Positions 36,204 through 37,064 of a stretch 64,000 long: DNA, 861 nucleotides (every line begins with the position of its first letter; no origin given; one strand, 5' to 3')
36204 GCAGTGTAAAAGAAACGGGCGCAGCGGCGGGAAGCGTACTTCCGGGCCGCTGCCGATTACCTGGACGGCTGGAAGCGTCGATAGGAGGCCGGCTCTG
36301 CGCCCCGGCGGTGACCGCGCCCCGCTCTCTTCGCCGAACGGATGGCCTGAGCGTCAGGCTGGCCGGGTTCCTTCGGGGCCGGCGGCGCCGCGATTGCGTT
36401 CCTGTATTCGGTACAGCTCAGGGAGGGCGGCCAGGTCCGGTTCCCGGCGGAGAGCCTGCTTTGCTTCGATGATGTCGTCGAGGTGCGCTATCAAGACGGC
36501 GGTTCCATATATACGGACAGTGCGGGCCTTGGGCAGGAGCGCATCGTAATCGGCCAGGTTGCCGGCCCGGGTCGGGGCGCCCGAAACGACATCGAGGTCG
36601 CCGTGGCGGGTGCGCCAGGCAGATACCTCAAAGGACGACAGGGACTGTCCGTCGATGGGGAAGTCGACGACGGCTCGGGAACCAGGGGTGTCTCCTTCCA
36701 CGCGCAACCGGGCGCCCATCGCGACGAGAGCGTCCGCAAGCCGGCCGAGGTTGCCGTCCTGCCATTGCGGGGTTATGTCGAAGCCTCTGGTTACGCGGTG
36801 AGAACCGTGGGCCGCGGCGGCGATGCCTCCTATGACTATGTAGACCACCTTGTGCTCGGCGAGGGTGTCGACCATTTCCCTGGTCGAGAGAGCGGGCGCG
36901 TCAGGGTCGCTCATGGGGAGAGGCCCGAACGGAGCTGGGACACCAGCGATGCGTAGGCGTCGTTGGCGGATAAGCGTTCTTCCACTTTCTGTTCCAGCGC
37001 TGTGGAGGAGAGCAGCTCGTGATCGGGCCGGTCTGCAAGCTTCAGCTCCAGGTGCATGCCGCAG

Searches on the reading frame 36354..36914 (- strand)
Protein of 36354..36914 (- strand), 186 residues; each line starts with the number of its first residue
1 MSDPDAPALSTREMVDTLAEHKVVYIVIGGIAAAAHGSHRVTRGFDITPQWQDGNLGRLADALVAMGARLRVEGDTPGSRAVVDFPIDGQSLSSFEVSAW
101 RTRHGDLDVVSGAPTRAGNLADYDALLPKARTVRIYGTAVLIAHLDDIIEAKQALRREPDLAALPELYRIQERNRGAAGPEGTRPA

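Call 3: search_protein_families(library=pfam, proteins=[window:36354-36914:-], max_evalue=0.01)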
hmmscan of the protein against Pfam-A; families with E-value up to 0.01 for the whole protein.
window:36354-36914:- (186 aa): 0 families

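Call 5: search_protein_families(library=ncbifam, proteins=[window:36354-36914:-], max_evalue=0.1)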
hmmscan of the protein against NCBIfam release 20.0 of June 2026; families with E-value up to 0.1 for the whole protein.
window:36354-36914:- (186 aa): 0 families

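Call 6: search_protein_families(library=padloc, proteins=[window:36354-36914:-], max_evalue=0.1)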
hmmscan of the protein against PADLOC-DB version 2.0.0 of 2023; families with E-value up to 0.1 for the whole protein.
window:36354-36914:- (186 aa): 0 families

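Call 9: find_homologous_proteins(query=window:36354-36914:-, max_evalue=0.001)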
Query window:36354-36914:- (186 aa): 52 proteins with E <= 0.001 among 2146 candidates.
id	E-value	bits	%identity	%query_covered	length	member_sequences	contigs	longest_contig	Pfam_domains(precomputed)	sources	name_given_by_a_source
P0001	3.1e-116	404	100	100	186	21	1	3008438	-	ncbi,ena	-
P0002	5.7e-101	354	88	100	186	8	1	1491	-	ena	-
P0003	9.0e-81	288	74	98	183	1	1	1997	-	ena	-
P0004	1.9e-79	284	73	98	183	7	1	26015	-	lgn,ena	-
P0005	7.3e-76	272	71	98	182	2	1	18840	-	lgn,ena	-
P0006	5.0e-75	269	72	97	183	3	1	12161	-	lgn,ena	-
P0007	8.5e-68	246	63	97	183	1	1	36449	-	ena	-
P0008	4.1e-62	227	59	95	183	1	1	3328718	-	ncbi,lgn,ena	-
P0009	4.2e-62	227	71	82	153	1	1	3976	-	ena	-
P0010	6.6e-60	220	88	63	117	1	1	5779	-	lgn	-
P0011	1.1e-53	200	73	70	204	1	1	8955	-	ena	-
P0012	6.4e-52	194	57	77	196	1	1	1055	-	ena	-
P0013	7.4e-49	184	56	94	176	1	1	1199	-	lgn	-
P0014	2.4e-48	182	55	93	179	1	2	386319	-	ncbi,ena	-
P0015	1.3e-46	177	52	92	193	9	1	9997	-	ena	-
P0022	1.1e-24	105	39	98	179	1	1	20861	-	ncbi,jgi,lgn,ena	-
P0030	6.6e-10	57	35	87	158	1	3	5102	PF09970.16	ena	-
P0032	1.6e-9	56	36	83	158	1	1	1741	PF09970.16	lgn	-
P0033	2.8e-9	55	32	87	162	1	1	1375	PF09970.16,PF19502.6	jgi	jgi:hypothetical protein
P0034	4.4e-9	55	34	87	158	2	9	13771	PF09970.16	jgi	jgi:predicted nucleotidyltransferase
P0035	2.0e-8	52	31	87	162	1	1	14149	PF09970.16,PF19502.6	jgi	jgi:hypothetical protein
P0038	4.6e-8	51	34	84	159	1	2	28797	PF09970.16,PF19502.6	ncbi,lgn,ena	-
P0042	8.0e-8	50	33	87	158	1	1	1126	PF09970.16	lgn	-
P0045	3.0e-7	49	34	85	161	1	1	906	PF19502.6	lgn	-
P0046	1.1e-6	47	32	87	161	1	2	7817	PF09970.16,PF19502.6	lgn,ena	-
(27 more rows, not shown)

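Call 11: find_encoding_contigs(protein=P0001, flank=10000, max_places=4)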
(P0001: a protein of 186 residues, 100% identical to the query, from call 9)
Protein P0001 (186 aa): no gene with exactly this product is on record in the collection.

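Call 12: find_encoding_contigs(protein=P0008, flank=8000, max_places=3)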
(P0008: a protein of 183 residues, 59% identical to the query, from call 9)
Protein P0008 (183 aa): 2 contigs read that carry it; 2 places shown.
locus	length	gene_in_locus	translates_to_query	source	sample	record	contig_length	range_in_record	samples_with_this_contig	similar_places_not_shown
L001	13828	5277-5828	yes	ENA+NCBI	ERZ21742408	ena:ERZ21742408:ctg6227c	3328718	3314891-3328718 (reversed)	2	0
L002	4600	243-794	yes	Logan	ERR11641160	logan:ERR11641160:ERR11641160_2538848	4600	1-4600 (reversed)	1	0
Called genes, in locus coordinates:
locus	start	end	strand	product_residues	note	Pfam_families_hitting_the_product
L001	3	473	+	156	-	?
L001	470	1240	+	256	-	PF02463:SMC_N (weak), PF13476:AAA_23 (faint), PF00005:ABC_tran, PF13304:AAA_21 (weak)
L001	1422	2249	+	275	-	PF00480:ROK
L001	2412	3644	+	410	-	-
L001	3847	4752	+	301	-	PF13370:Fer4_13, PF14597:Lactamase_B_5 (weak), PF00753:Lactamase_B (faint)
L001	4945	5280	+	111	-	PF12844:HTH_19 (weak), PF13560:HTH_31, PF01381:HTH_3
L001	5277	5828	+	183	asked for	-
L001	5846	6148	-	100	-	-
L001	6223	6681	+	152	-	PF12728:HTH_17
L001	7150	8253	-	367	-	PF01636:APH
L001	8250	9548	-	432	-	PF02771:Acyl-CoA_dh_N, PF02770:Acyl-CoA_dh_M, PF00441:Acyl-CoA_dh_1, PF08028:Acyl-CoA_dh_2 (weak)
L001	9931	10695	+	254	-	PF00106:adh_short, PF13561:adh_short_C2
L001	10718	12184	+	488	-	PF00171:Aldedh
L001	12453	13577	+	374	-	PF13784:Fic_N, PF02661:Fic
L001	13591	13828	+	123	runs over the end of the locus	-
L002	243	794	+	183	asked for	-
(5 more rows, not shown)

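Call 13: find_encoding_contigs(protein=P0022, flank=5000, max_places=3)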
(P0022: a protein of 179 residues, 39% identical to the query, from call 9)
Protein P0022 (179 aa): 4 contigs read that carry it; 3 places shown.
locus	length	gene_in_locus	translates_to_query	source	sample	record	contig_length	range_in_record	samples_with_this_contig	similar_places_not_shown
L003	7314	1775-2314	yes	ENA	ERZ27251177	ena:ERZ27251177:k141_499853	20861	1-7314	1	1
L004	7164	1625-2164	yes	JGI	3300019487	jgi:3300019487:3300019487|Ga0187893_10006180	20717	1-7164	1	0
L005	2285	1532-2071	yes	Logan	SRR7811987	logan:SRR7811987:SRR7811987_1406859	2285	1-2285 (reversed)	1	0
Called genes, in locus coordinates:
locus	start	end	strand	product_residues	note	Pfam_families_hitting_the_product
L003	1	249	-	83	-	?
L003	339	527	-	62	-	-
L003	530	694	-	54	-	-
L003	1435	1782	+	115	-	PF01381:HTH_3, PF12844:HTH_19 (weak), PF13560:HTH_31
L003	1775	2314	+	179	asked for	-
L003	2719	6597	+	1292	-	PF00668:Condensation, PF00501:AMP-binding, PF13193:AMP-binding_C, PF00550:PP-binding, PF00975:Thioesterase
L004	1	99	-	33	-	?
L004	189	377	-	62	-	-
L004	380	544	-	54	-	-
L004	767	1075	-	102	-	-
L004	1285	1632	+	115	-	PF01381:HTH_3, PF12844:HTH_19 (weak), PF13560:HTH_31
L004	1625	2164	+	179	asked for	-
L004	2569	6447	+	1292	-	PF00668:Condensation, PF00501:AMP-binding, PF13193:AMP-binding_C, PF00550:PP-binding, PF00975:Thioesterase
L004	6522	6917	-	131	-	-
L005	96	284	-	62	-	-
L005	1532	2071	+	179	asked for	-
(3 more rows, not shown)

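Call 14: find_encoding_contigs(protein=P0038, flank=5000, max_places=3)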
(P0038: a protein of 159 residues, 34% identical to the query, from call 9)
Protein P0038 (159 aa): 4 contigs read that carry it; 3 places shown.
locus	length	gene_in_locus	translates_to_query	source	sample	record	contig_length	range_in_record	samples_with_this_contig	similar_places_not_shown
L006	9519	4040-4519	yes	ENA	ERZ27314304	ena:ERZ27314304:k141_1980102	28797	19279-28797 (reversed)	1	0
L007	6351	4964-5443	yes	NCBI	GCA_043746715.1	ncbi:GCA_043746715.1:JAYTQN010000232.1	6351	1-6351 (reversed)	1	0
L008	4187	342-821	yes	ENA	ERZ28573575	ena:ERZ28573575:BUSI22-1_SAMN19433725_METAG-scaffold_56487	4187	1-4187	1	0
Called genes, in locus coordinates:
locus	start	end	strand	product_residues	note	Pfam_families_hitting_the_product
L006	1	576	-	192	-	?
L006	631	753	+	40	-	-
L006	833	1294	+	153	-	-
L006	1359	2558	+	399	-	PF00437:T2SSE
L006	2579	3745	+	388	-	PF00069:Pkinase, PF01636:APH (faint), PF07714:PK_Tyr_Ser-Thr, PF03109:ABC1 (faint)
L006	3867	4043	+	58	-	-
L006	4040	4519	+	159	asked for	PF09970:DUF2204 (faint), PF19502:DUF6036 (faint)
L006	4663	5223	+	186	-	-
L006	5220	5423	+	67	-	-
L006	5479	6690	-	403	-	PF08291:Peptidase_M15_3 (weak), PF05951:Peptidase_M15_2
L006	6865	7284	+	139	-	-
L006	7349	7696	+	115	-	-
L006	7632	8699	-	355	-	PF04166:PdxA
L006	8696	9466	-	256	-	PF00486:Trans_reg_C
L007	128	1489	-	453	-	-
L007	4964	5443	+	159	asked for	PF09970:DUF2204 (faint), PF19502:DUF6036 (faint)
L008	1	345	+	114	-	?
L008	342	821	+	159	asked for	PF09970:DUF2204 (faint), PF19502:DUF6036 (faint)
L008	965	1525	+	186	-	-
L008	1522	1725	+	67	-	-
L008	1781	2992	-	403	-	PF08291:Peptidase_M15_3 (weak), PF05951:Peptidase_M15_2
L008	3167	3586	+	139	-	-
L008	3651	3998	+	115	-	-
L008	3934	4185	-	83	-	?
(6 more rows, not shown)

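Call 15: find_encoding_contigs(protein=P0014, flank=5000, max_places=3)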
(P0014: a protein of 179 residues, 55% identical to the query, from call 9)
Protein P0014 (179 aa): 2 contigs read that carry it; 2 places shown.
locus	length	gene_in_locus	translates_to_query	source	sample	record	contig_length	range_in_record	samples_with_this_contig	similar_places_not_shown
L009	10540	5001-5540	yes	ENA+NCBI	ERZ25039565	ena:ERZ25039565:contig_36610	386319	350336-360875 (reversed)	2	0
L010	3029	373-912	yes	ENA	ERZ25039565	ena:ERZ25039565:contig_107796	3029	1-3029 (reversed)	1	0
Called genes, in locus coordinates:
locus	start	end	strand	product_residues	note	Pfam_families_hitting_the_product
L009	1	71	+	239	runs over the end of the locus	PF01844:HNH (weak)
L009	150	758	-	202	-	-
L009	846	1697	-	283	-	PF10118:Metal_hydrol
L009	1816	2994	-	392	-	-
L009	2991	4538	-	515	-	PF00501:AMP-binding, PF13193:AMP-binding_C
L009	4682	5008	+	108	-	PF01381:HTH_3, PF12844:HTH_19 (weak), PF13560:HTH_31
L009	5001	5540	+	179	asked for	-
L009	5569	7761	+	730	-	-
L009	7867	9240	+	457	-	PF13458:Peripla_BP_6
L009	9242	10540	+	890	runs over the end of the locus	PF02653:BPD_transp_2, PF00005:ABC_tran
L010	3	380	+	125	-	?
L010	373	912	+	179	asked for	-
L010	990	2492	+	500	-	-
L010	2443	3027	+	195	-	?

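Call 17: search_protein_families(library=pfam, proteins=[window:36354-36914:-], max_evalue=10)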
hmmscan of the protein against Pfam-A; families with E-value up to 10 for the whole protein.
window:36354-36914:- (186 aa): 0 families

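Call 30: predict_structure(alignment_id=A1)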
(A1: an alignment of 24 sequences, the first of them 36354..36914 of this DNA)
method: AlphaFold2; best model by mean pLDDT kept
length: 186 residues; sequences in the alignment: 24
mean_pLDDT: 92.2   pTM: 0.87
mean pLDDT of the five models: 92.2, 91.8, 90.9, 90.8, 90.9
residues with pLDDT >= 90: 151; 70-90: 25; 50-70: 9; < 50: 1
segments of 3 or more residues with pLDDT < 50: none
pLDDT, mean of each block of 10 residues (from residue 1): 80 97 97 93 92 98 98 85 94 96 97 96 98 92 98 93 96 81 57
secondary structure, 60 per line:
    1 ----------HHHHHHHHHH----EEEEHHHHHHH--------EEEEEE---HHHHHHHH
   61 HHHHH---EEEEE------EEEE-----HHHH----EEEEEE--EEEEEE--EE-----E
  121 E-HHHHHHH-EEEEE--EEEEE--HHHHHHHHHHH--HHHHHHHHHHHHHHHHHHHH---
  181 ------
elements in order: H11-20 E25-28 H29-35 E44-49 H53-65 E69-73 E80-83 H89-92 E97-102 E105-110 H123-129 E131-135 E138-142 H145-155 H158-177

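Call 32: search_solved_structures(query=A1, max_evalue=1)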
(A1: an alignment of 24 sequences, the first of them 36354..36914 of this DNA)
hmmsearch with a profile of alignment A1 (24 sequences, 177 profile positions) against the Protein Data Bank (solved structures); distinct sequences matched with E-value up to 1: 12.
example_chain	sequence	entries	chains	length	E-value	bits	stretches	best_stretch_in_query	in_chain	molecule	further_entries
4hx0_A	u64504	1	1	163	0.014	18.5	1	12-49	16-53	Putative nucleotidyltransferase TM1012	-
8an4_A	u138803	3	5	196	0.016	18.3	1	19-162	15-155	Bacterial toxin | Nucleotidyl transferase AbiEii/AbiGii toxin family protein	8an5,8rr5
2ewr_A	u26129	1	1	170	0.016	18.3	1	12-49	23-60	hypothetical protein TM1012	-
2fcl_A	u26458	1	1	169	0.016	18.2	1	12-49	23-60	hypothetical protein TM1012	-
6qs4_A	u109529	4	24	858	0.22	14.5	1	79-163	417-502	Chaperone protein ClpB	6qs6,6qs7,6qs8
6og3_E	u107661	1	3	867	0.24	14.4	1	79-163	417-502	Hyperactive disaggregase ClpB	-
9ugm_A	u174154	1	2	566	0.27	14.3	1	15-48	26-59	FAD containing choline oxidase mutant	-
5yij_A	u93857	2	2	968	0.7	12.9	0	134-166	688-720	SdeA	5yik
5yim_A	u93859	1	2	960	0.7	12.9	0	134-166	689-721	SdeA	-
7mir_C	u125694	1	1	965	0.71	12.9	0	134-166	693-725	Ubiquitinating/deubiquitinating enzyme SdeA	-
7pqe_A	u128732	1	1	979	0.75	12.8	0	134-166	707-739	Ubiquitinating/deubiquitinating enzyme SdeA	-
7ppo_A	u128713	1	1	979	0.75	12.8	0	134-166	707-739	Ubiquitinating/deubiquitinating enzyme SdeA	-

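Call 33: fold_search(model_id=the predicted structure, library=pdb)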
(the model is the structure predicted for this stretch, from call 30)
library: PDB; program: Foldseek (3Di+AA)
matches with E <= 10: 480; with E <= 0.001: 11
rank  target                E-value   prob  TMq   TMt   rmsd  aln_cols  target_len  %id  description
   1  8an5_B                6.9e-06  1.00  0.58  0.58   5.4       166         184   18  MenAT1 toxin-antitoxin complex (rv0078a-rv0078b) from Mycobacterium tuberculosis H37Rv (released 2023-08-02)
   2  2ewr                  1.8e-05  1.00  0.55  0.64   5.4       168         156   14  Crystal structure of a putative nucleotidyltransferase (tm1012) from Thermotoga maritima at 1.60 A resolution (released 2005-12-06)
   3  2fcl                  2.3e-05  1.00  0.55  0.64   5.5       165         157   14  Crystal structure of a putative nucleotidyltransferase (tm1012) from Thermotoga maritima at 1.35 A resolution (released 2006-03-14)
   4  8rr5                  5.3e-05  1.00  0.43  0.45  10.0       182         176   16  MenT1 toxin (rv0078a) from Mycobacterium tuberculosis H37Rv, phosphorylated at T39 (released 2024-09-11)
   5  8an5_A                5.6e-05  1.00  0.56  0.54   5.8       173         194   17  MenAT1 toxin-antitoxin complex (rv0078a-rv0078b) from Mycobacterium tuberculosis H37Rv (released 2023-08-02)
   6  8an4_B                6.3e-05  1.00  0.57  0.56   5.9       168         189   18  MenT1 toxin (rv0078a) from Mycobacterium tuberculosis H37Rv (released 2023-08-02)
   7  8an4_A                1.6e-04  1.00  0.56  0.53   6.2       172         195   18  MenT1 toxin (rv0078a) from Mycobacterium tuberculosis H37Rv (released 2023-08-02)
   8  4fo1_A                1.9e-04  1.00  0.52  0.60   5.1       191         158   13  Crystal structure of lincosamide antibiotic adenylyltransferase LnuA, apo (released 2012-07-04)
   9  4hx0                  2.0e-04  1.00  0.50  0.57   7.1       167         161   15  Crystal structure of a putative nucleotidyltransferase (TM1012) from Thermotoga maritima at 1.87 A resolution (released 2013-09-11)
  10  5uvd                  6.9e-04  1.00  0.46  0.40   6.3       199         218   16  Crystal structure of an antigenic nucleotidyltransferase-like protein from Paracoccidioides brasiliensis (released 2018-01-31)
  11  5kqj_MODEL_1_A        7.8e-04  1.00  0.52  0.52   6.1       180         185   16  Solution Structure of Antibiotic-Resistance Factor ANT(2'')-Ia Reveals Substrate-Regulated Conformation Dynami (released 2017-07-12)
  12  5cfu                  1.7e-03  1.00  0.53  0.56   6.2       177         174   19  Crystal Structure of ANT(2")-Ia in complex with adenylyl-2"-tobramycin (released 2016-07-20)
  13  4ok0_A                2.7e-03  0.99  0.35  0.30   7.5       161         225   15  Crystal structure of putative nucleotidyltransferase from H. pylori (released 2014-04-09)
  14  4wqk                  2.9e-03  1.00  0.55  0.58   5.8       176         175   16  Crystal structure of aminoglycoside nucleotidylyltransferase ANT(2")-Ia, apo form (released 2014-11-12)
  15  4ok0_B                3.1e-03  0.98  0.35  0.30   7.7       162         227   16  Crystal structure of putative nucleotidyltransferase from H. pylori (released 2014-04-09)
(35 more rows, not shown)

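Call 73: search_solved_structures(query=A1, max_evalue=0.05, show_alignments=3)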
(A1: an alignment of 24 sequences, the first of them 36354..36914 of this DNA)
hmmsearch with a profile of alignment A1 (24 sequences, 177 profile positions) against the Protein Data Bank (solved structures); distinct sequences matched with E-value up to 0.05: 4.
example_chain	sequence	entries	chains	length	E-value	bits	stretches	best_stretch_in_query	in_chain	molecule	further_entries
4hx0_A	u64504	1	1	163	0.014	18.5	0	12-49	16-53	Putative nucleotidyltransferase TM1012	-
8an4_A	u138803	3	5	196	0.016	18.3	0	19-162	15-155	Bacterial toxin | Nucleotidyl transferase AbiEii/AbiGii toxin family protein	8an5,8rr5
2ewr_A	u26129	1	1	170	0.016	18.3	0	12-49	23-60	hypothetical protein TM1012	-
2fcl_A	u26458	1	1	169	0.016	18.2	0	12-49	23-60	hypothetical protein TM1012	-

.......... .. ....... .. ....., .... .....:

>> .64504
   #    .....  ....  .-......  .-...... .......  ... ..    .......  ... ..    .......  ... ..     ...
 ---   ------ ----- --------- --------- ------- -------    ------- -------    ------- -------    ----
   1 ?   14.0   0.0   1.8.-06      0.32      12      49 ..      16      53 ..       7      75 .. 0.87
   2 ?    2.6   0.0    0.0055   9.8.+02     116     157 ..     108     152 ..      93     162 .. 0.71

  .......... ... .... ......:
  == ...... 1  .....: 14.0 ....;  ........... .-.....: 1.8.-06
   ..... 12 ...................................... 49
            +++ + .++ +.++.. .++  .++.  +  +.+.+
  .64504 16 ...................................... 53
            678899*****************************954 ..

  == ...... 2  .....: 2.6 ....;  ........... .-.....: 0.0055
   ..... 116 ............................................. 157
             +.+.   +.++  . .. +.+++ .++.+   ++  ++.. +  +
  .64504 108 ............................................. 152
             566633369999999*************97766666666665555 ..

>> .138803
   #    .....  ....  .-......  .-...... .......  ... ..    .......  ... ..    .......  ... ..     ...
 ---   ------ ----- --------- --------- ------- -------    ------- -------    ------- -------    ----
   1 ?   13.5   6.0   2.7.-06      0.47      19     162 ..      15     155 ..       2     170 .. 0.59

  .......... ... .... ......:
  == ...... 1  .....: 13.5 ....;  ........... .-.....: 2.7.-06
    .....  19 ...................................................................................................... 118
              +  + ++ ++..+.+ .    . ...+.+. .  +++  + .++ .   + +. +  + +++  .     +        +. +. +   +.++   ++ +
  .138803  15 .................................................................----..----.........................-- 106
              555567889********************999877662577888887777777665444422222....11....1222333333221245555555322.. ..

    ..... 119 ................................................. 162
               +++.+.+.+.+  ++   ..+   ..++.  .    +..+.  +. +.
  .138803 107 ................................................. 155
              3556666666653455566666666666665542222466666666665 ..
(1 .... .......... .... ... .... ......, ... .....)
